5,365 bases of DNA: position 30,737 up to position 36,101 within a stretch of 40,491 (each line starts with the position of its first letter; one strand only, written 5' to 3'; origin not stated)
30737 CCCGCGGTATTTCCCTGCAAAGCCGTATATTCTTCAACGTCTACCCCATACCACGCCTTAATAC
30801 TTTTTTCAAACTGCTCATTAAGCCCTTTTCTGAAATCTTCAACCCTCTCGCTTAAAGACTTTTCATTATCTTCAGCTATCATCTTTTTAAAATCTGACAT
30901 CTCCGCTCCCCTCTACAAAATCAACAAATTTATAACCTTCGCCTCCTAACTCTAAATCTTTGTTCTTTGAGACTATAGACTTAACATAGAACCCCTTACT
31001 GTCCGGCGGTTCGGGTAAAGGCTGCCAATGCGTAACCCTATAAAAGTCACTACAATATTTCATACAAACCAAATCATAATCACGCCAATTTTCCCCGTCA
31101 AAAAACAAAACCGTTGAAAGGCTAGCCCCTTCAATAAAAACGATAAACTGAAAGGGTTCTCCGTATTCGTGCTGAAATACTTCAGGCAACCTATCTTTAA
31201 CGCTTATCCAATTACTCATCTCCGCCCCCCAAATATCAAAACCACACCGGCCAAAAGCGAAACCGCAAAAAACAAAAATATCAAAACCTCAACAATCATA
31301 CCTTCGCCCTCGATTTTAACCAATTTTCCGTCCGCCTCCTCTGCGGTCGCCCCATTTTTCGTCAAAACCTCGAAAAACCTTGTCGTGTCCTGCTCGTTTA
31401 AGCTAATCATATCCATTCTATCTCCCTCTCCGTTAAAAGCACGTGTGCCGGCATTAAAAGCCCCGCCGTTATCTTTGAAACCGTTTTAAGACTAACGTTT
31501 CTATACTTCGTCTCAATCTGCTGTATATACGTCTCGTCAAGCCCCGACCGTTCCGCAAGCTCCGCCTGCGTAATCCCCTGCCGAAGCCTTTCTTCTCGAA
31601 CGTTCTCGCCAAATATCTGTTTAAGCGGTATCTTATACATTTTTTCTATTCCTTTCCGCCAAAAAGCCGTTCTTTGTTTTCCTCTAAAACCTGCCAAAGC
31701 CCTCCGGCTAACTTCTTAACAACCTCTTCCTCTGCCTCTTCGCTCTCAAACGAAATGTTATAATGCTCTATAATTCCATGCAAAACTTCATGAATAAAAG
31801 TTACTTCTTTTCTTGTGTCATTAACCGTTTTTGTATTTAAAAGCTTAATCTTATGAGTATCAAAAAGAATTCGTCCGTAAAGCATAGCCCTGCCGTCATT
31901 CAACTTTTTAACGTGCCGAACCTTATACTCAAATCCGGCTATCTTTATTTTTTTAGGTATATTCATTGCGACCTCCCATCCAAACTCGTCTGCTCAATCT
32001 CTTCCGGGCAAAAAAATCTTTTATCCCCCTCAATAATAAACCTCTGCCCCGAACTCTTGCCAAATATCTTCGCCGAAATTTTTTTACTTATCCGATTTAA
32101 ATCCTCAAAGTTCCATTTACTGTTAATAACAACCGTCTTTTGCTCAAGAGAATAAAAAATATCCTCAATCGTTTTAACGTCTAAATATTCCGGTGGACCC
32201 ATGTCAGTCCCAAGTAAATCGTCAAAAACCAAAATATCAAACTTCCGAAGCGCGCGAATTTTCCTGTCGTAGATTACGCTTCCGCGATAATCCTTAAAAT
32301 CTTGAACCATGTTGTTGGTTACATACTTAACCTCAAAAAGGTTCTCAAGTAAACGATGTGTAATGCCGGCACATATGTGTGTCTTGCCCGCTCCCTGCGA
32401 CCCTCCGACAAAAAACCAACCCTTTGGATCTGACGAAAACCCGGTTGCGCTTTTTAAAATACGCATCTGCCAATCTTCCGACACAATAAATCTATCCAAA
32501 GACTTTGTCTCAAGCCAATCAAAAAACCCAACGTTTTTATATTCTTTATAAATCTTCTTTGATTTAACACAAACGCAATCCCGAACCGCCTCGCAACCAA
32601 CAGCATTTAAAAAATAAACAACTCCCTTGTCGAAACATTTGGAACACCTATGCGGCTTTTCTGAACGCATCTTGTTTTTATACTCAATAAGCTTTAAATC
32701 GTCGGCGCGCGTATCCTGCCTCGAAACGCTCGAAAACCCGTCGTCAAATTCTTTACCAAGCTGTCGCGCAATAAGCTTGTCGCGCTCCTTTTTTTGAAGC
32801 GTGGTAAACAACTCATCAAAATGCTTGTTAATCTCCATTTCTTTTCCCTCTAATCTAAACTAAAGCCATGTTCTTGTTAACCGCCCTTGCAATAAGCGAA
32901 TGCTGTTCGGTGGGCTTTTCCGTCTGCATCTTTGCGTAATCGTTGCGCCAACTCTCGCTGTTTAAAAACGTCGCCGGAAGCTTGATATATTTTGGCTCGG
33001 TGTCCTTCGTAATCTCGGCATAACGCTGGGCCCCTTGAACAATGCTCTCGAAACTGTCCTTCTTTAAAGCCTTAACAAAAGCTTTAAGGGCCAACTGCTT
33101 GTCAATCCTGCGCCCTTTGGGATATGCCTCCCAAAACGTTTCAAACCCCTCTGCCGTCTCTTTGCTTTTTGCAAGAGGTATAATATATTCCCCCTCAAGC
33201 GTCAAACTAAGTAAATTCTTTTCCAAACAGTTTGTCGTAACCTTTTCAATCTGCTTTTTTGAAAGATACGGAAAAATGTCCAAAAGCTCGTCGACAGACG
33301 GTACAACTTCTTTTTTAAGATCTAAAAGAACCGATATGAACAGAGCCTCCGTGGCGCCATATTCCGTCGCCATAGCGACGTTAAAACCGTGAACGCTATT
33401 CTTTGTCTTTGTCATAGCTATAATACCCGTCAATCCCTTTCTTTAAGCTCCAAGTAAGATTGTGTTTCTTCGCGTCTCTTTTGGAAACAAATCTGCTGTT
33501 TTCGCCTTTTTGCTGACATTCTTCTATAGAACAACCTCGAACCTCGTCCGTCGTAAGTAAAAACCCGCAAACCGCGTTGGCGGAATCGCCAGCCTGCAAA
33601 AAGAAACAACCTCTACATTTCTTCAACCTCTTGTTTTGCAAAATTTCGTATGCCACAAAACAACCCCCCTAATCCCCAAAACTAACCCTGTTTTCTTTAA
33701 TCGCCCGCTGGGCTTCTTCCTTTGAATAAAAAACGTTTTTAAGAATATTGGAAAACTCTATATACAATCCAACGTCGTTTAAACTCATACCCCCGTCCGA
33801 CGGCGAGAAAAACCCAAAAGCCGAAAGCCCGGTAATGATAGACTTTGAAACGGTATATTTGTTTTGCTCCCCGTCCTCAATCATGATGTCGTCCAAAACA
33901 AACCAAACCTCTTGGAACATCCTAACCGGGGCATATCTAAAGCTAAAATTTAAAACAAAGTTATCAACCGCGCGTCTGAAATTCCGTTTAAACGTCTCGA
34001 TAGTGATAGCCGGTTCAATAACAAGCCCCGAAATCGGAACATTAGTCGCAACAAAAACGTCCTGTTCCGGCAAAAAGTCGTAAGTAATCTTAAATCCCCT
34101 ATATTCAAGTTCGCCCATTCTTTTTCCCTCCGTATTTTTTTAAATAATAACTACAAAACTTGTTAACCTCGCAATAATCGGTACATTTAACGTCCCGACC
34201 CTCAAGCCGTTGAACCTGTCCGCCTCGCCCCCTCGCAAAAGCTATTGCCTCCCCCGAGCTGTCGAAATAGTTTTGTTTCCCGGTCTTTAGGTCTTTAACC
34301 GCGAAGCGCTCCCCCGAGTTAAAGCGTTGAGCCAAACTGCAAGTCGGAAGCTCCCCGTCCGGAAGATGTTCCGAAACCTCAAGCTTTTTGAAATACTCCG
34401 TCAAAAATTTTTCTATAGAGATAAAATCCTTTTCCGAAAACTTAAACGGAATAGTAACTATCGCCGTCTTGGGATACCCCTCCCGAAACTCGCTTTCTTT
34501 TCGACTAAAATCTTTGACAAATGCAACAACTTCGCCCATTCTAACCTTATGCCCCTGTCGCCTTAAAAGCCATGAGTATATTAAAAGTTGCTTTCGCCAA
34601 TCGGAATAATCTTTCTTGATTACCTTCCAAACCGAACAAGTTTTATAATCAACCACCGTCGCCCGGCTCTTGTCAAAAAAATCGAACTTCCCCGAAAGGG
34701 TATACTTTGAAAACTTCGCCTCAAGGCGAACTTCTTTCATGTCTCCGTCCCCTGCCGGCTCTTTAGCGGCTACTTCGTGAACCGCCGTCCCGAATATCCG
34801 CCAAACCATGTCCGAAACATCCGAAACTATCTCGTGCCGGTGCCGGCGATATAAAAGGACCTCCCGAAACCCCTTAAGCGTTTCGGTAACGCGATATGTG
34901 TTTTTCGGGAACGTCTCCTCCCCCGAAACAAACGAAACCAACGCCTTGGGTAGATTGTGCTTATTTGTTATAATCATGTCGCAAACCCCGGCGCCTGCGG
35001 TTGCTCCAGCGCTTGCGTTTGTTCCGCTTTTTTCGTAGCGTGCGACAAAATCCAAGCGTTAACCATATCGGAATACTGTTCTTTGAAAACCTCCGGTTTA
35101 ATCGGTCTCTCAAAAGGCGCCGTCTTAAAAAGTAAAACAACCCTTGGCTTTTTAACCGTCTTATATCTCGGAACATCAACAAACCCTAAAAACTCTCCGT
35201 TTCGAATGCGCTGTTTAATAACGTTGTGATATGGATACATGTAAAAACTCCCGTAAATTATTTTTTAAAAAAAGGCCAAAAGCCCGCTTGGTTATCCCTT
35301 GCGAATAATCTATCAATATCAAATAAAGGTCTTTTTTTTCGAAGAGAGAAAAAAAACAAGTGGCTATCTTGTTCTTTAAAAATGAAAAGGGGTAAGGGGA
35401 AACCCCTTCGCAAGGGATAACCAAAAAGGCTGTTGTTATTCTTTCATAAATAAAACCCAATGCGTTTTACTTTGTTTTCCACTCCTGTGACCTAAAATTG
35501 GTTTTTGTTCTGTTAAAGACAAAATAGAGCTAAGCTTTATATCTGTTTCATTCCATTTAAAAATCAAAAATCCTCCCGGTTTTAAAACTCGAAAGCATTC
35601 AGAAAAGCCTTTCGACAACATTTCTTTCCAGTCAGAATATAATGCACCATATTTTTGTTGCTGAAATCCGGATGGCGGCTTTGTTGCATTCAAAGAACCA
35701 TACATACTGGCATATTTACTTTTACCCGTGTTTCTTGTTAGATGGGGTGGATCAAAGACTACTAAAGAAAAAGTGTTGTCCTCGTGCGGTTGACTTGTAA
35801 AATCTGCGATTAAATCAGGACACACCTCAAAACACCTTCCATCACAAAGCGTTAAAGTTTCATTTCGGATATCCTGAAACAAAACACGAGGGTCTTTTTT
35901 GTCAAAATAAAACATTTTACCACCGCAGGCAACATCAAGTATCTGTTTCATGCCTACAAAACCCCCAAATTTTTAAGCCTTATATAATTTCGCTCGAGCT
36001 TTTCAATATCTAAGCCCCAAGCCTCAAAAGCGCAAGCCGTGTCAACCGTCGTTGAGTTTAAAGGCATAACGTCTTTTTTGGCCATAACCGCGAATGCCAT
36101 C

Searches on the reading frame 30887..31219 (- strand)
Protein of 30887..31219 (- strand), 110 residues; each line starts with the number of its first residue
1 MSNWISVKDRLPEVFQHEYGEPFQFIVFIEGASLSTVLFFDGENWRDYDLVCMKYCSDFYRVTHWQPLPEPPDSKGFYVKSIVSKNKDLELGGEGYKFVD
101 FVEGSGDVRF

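Call 44: search_protein_families(library=pfam, proteins=[window:30887-31219:-], max_evalue=0.01)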
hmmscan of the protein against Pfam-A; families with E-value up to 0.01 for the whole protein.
window:30887-31219:- (110 aa): 1 family
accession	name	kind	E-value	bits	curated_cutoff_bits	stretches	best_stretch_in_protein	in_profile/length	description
PF04448.17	DUF551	-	5.4e-10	40.4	22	1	4-72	2-67/68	Protein of unknown function (DUF551)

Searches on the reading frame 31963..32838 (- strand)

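Call 44: search_protein_families(library=pfam, proteins=[window:31963-32838:-], max_evalue=0.01)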
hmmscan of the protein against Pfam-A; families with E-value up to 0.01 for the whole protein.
window:31963-32838:- (291 aa): 3 families
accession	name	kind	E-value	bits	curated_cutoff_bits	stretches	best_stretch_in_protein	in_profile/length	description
PF01695.23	IstB_IS21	-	7.5e-06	26.1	24.1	1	133-247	87-199/238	IstB-like ATP binding protein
PF00308.24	Bac_DnaA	-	0.00054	20.6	23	1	142-209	37-107/162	Bacterial DnaA ATPAse domain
PF20720.3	nSTAND3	-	0.0085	16.2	27.2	0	143-212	21-78/155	Novel STAND NTPase 3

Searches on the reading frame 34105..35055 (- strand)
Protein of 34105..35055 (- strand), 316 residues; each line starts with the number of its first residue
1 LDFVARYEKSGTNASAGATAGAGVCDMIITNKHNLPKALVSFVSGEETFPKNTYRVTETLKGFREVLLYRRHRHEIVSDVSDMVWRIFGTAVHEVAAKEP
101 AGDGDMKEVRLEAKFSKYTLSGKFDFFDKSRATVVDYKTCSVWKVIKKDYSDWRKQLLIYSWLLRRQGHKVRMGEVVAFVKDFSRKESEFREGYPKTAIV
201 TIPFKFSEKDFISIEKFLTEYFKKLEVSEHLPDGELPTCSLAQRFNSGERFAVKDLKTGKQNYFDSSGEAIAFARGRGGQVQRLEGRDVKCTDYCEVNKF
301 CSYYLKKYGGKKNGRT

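Call 44: search_protein_families(library=pfam, proteins=[window:34105-35055:-], max_evalue=0.01)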
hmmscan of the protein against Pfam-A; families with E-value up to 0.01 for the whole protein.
window:34105-35055:- (316 aa): 2 families
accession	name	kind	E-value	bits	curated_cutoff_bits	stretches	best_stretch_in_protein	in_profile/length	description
PF12705.13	PDDEXK_1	-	1.6e-08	35.2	22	1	89-301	94-246/247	PD-(D/E)XK nuclease superfamily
PF01930.23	Cas_Cas4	-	0.00016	22.2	22.7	1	88-177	33-104/160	Domain of unknown function DUF83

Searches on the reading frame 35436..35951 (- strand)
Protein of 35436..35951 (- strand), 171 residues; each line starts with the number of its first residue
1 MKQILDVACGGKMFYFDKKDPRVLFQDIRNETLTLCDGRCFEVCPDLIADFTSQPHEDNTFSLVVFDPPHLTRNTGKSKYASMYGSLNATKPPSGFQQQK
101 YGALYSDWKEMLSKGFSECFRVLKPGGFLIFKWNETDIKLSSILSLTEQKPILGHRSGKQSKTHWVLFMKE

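Call 45: search_protein_families(library=pfam, proteins=[window:35436-35951:-], max_evalue=0.01)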
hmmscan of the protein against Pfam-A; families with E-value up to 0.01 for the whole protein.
window:35436-35951:- (171 aa): 3 families
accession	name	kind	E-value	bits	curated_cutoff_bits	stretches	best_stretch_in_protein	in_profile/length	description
PF08241.18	Methyltransf_11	-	3.5e-05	24.8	21.2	0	110-131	74-95/95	Methyltransferase domain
PF13649.12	Methyltransf_25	-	0.00019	22.5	27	0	4-67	1-72/97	Methyltransferase domain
PF01555.25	N6_N4_Mtase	-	0.0012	19.3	26.7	1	62-139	2-59/221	DNA methylase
